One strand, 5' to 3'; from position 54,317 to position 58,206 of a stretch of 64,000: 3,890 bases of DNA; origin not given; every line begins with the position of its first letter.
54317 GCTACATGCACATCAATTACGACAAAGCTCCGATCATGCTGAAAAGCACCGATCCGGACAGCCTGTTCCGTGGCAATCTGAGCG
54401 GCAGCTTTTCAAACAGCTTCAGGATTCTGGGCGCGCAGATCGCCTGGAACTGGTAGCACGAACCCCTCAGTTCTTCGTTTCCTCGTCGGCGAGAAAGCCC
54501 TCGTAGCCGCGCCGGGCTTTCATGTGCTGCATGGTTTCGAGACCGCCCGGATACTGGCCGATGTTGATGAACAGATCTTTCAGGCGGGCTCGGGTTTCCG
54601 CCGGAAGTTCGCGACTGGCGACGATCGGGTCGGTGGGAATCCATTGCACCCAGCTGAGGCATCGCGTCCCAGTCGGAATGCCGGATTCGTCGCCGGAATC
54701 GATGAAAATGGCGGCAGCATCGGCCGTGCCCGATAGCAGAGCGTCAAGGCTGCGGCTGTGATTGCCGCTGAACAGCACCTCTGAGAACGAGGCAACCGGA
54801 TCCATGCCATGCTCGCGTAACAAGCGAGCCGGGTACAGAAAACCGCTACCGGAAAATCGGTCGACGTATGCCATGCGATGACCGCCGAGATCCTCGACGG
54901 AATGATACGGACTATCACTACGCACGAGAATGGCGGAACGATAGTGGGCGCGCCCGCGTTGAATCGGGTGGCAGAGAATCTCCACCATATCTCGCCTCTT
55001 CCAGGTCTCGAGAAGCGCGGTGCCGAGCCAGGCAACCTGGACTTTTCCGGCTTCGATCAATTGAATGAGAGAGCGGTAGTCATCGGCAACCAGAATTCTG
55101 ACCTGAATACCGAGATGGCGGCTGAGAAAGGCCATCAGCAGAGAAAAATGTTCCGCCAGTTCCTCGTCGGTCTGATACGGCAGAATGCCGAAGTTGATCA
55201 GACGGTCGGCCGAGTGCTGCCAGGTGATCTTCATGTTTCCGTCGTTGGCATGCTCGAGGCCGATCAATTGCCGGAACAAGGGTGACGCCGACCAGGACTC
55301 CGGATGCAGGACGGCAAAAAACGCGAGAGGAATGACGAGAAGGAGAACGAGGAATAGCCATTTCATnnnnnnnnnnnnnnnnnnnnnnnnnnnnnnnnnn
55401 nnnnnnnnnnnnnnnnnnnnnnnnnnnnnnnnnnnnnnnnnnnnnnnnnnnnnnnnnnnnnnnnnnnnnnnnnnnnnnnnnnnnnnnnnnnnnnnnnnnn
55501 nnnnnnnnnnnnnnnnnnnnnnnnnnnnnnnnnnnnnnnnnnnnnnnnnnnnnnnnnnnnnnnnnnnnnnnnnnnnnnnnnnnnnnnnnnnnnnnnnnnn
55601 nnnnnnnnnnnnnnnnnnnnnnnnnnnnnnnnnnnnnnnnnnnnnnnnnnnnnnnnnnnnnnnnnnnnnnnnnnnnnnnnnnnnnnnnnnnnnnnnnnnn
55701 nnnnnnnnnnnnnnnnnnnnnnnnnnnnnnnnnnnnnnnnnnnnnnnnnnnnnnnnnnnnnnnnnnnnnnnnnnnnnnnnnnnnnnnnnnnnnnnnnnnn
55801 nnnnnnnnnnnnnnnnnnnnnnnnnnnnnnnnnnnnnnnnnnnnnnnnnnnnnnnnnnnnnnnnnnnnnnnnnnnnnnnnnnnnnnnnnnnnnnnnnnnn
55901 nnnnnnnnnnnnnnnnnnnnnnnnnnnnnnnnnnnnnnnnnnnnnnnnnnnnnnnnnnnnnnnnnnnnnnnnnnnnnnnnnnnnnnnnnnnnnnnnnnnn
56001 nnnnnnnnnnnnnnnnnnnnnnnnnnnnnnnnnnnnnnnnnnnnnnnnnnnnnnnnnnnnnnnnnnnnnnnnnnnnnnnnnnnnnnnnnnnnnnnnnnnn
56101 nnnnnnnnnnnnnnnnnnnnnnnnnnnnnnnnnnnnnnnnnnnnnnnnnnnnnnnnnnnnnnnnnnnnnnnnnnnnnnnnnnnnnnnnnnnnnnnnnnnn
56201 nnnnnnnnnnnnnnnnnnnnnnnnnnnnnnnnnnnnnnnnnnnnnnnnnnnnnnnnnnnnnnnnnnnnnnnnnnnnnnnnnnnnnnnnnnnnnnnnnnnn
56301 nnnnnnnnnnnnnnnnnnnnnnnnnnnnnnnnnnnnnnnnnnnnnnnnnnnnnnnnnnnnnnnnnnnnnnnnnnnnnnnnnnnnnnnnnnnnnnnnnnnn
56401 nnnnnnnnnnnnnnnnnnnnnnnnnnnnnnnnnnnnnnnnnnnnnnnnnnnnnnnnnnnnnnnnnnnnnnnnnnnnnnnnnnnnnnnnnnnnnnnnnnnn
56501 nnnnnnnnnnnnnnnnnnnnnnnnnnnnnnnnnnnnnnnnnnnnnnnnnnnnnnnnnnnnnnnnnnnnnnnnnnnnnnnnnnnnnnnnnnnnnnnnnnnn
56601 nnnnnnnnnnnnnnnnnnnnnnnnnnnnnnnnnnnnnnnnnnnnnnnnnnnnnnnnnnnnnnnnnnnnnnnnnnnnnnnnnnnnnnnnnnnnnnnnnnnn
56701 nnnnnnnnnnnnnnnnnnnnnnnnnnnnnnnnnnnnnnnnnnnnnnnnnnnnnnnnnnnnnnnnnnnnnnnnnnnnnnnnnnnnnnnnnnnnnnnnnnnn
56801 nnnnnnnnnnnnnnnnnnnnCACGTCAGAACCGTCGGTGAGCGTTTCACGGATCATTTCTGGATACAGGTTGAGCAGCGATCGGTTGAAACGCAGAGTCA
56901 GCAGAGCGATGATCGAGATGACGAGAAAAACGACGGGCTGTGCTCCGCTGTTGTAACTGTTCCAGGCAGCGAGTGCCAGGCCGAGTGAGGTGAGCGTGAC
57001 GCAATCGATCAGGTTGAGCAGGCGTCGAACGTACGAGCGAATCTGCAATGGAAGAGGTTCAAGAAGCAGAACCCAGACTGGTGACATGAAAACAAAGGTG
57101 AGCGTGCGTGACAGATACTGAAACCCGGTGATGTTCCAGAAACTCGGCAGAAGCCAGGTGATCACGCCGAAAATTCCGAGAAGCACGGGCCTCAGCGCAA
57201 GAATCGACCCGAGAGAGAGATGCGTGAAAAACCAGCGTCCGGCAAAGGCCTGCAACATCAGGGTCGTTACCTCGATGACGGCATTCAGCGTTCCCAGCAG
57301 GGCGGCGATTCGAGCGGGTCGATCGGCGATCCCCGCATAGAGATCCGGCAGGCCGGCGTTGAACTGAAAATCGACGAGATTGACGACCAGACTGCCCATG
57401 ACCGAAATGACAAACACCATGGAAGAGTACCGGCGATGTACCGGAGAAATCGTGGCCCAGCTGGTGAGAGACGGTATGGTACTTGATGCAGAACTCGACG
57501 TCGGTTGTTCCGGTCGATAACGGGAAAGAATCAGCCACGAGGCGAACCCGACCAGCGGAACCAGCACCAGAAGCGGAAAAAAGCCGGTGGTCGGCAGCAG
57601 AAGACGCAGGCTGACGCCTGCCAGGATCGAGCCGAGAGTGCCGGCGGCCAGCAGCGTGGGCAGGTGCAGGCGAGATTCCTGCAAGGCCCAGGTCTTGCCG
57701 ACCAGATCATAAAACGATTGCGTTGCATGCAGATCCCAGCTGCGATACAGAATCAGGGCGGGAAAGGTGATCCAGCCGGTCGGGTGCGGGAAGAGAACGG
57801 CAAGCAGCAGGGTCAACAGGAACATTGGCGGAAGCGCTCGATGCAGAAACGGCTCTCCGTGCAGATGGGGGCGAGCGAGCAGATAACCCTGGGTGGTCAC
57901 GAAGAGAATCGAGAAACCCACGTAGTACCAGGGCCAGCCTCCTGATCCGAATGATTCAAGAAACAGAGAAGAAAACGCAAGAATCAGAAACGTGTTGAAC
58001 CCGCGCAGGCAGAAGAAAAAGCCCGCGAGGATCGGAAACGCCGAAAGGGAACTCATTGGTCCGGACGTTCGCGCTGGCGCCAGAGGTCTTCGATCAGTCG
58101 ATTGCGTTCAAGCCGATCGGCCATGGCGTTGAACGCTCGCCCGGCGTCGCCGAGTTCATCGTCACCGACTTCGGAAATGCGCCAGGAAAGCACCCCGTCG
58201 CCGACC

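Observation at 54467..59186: Overlapping three-gene unit: HAMP-only sensor, membrane protein with HEAT-like repeats, and a PhnD-like binding protein without an ABC transporter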

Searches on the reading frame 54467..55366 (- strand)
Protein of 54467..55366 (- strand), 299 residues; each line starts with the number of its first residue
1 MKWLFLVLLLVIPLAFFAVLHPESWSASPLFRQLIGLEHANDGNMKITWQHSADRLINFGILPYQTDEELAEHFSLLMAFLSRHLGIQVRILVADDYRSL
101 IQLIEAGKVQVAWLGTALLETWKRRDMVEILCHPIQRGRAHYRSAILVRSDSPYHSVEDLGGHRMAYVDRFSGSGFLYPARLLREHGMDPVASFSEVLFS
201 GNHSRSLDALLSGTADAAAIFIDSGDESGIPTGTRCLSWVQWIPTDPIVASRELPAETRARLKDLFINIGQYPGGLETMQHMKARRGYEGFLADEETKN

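Call 8: search_protein_families(library=pfam, proteins=[window:54467-55366:-], max_evalue=0.1)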
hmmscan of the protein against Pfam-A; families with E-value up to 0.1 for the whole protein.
window:54467-55366:- (299 aa): 2 families
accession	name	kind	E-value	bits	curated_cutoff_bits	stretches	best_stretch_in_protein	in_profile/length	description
PF12974.12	Phosphonate-bd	-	9.9e-53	179.4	27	1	59-287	1-233/242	ABC transporter, phosphonate, periplasmic substrate-binding protein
PF09084.16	NMT1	-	5.2e-07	30.2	20.5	1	86-222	20-149/216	NMT1/THI5 like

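Call 9: search_protein_families(library=ncbifam, proteins=[window:54467-55366:-], max_evalue=0.1)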
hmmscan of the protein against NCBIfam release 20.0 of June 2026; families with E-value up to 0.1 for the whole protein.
window:54467-55366:- (299 aa): 8 families
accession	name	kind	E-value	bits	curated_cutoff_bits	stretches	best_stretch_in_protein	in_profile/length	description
TIGR01098.1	3A0109s03R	subfamily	1.8e-40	139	112.05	1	54-269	30-253/253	phosphate/phosphite/phosphonate ABC transporter substrate-binding protein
TIGR03431.1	PhnD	equivalog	4.2e-39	134.7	261.1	1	53-274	25-254/288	phosphonate ABC transporter substrate-binding protein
TIGR04553.1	ABC_peri_selen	hypoth_equivalog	5.7e-19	68.5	250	1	58-222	3-169/266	putative selenate ABC transporter substrate-binding protein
NF040750.1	tetrathio_HK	equivalog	4.3e-05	22.2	750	1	139-219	94-173/555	tetrathionate respiration histidine kinase TtrS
TIGR02122.1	TRAP_TAXI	subfamily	0.00019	20.4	84.35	1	98-220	72-196/320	TAXI family TRAP transporter solute-binding subunit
NF049985.1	SBP_like_Rv1680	exception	0.0011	18.8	400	1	93-223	36-175/268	Rv1680 family SBP-like protein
TIGR01728.1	SsuA_fam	subfamily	0.028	13.7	163.5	1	144-221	85-157/290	aliphatic sulfonate ABC transporter substrate-binding protein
NF008588.0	PRK11553.1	subfamily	0.048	12.6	299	1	145-188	112-153/319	aliphatic sulfonate ABC transporter substrate-binding protein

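Call 65: search_solved_structures(query=window:54470-55366:-, max_evalue=0.001, show_alignments=3)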
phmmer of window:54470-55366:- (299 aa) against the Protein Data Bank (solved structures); distinct sequences matched with E-value up to 0.001: 18.
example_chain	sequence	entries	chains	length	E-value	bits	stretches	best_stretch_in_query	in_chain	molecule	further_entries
5o2j_A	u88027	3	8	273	3.3e-18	69.2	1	56-270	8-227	Probable phosphite transport system-binding protein PtxB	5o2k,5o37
6esk_A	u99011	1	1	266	1.4e-16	63.8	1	56-277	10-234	Putative periplasmic phosphite-binding-like protein (Pbl) PtxB-like protein designated Aio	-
6esv_A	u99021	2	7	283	1.4e-16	63.8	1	56-277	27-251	Putative periplasmic phosphite-binding-like protein (Pbl) PtxB-like protein designated Aio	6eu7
3p7i_A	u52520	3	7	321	4.7e-16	62.1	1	53-278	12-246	PhnD, subunit of alkylphosphonate ABC transporter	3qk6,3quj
8ed5_A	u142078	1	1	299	5.1e-16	62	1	56-276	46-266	Putative periplasmic phosphite-binding-like protein (Pbl) PtxB-like protein designated Aio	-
3n5l_A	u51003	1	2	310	1.4e-15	60.6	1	56-271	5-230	Binding protein component of ABC phosphonate transporter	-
3s4u_A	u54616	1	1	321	1.6e-15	60.3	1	53-278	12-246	PhnD, subunit of alkylphosphonate ABC transporter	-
5me4_A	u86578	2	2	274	8.8e-11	44.8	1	57-272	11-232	Probable phosphite transport system-binding protein HtxB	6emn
6x6b_A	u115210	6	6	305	9.3e-11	44.7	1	72-279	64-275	ArrX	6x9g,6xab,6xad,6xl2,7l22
5jvb_A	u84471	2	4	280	1.2e-10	44.3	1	60-220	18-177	Phosphonate ABC transporter, periplasmic phosphonate-binding protein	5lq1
6ghq_A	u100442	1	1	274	3.8e-10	42.7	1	57-271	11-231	Probable phosphite transport system-binding protein HtxB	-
6ght_A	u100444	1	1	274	7.4e-10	41.7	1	57-269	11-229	Probable phosphite transport system-binding protein HtxB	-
6x8w_A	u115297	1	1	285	1.3e-09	40.9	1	72-279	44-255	ArrX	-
5lv1_A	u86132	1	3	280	6.7e-08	35.3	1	61-268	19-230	PtxB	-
7s6g_A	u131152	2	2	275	5e-07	32.4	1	57-220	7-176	Phosphonate ABC type transporter/ substrate binding component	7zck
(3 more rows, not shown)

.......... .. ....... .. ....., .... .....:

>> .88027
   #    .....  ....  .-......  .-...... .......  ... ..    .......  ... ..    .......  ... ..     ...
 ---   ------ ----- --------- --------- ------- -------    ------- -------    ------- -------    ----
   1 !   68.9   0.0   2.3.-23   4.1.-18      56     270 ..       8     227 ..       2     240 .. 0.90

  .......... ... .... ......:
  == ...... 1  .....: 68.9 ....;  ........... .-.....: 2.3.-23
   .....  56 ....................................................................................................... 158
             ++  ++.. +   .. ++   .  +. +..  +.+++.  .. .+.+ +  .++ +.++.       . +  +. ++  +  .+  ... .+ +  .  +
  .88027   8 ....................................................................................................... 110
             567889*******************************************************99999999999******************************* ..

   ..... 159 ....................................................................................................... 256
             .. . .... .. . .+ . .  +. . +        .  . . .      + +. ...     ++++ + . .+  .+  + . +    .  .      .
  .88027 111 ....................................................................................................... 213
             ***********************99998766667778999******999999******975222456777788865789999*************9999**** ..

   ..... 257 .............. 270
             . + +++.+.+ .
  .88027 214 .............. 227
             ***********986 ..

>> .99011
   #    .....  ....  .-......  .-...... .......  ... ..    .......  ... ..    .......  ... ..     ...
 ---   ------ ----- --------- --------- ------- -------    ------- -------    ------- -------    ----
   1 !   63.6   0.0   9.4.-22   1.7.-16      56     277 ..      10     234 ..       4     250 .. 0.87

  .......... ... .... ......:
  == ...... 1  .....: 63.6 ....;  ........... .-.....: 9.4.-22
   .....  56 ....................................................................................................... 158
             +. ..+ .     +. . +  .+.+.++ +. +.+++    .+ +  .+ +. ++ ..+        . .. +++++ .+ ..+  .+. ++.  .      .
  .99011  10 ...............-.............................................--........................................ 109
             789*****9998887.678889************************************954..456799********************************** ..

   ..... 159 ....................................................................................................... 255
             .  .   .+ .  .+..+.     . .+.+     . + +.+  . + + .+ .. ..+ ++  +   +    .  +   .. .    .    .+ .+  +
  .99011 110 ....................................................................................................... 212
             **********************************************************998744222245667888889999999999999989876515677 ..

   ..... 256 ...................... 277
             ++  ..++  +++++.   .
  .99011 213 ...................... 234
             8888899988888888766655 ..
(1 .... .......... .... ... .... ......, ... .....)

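Call 84: search_protein_families(library=padloc, proteins=[window:54470-55366:-], max_evalue=0.001)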
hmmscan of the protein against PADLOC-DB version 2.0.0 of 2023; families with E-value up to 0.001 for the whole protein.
window:54470-55366:- (299 aa): 0 families

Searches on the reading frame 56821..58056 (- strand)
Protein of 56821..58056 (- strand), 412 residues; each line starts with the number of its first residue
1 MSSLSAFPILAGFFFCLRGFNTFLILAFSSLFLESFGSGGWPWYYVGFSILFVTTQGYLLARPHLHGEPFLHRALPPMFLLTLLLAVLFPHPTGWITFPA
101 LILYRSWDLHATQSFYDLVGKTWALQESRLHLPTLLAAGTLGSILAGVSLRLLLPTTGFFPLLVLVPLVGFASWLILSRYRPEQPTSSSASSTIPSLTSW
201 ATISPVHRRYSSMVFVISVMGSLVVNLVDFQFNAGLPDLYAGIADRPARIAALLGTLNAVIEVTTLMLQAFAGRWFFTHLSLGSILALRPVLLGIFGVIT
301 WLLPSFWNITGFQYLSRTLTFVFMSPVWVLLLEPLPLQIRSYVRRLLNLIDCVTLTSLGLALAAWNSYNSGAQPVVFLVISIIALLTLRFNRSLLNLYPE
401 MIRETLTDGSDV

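Call 79: search_solved_structures(query=A8, max_evalue=1, show_alignments=2)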
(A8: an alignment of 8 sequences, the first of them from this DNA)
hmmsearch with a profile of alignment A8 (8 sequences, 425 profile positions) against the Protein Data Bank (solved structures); distinct sequences matched with E-value up to 1: 0.
